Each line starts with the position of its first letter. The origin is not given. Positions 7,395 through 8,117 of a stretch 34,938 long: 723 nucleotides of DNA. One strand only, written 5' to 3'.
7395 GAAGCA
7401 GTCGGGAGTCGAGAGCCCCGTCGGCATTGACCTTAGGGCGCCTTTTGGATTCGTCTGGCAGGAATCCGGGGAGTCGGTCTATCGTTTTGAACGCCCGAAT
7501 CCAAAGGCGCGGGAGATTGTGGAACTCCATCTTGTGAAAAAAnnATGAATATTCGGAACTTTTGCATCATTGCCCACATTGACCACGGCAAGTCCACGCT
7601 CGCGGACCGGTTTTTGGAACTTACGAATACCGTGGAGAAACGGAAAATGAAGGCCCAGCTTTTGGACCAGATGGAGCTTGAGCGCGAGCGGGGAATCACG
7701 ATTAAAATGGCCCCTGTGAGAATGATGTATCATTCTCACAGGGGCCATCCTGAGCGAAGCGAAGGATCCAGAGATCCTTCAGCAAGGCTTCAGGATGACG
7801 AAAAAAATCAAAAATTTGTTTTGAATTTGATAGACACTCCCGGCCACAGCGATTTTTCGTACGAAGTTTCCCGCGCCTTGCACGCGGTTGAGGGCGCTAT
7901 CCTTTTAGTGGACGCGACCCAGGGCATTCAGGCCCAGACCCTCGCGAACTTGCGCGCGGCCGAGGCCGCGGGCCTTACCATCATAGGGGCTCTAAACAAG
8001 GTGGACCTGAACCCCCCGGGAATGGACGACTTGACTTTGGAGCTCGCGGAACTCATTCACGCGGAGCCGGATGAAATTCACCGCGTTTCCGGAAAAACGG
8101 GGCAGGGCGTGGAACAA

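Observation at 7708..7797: In-frame 21-codon palindromic insertion in the lepA G domain, including an inverted copy of the adjacent coding sequence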

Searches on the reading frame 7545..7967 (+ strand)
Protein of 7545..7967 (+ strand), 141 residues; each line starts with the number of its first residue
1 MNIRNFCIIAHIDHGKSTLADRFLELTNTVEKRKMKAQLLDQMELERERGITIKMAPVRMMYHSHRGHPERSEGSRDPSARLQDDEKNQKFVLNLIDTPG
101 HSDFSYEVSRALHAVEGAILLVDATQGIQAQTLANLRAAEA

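Call 23: find_related_loci(query=A1, collection=metagenome_contigs, flank=1500)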
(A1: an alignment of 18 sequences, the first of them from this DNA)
Query A1 (141 aa) in metagenome_contigs; peptide patterns used: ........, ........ (x = any residue, [..] = any of these).
600 stretches matched a pattern (row limit reached: there are more); 600 encode a relative of the query (tblastn E <= 1e-3); the best 80 are kept; 80 distinct loci.
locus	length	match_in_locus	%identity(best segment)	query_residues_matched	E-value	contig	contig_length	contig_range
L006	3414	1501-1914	69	2-139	4e-59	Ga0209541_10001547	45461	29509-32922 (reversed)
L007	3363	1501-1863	69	3-140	1e-57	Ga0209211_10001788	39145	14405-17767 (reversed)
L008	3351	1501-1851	68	3-139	7e-57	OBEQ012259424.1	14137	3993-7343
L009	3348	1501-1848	67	2-139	8e-57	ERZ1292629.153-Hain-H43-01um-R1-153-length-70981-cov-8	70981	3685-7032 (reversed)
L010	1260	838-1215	68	2-140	5e-59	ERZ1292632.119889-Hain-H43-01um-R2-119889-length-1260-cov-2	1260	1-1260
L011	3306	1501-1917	67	2-141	3e-56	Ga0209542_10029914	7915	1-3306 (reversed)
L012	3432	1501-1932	65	2-141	8e-56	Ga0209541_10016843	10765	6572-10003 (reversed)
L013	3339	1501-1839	69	1-139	1e-55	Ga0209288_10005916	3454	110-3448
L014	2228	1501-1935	63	3-141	3e-55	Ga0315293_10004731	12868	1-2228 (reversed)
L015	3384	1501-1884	65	3-139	3e-55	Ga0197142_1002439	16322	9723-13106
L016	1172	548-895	64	2-139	8e-58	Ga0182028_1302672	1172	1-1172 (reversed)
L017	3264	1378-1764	65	2-139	6e-54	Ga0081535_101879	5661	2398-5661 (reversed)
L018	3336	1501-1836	64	2-139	1e-53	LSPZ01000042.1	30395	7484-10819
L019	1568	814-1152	65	3-141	4e-55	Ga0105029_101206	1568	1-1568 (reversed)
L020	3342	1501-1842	66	1-139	1e-53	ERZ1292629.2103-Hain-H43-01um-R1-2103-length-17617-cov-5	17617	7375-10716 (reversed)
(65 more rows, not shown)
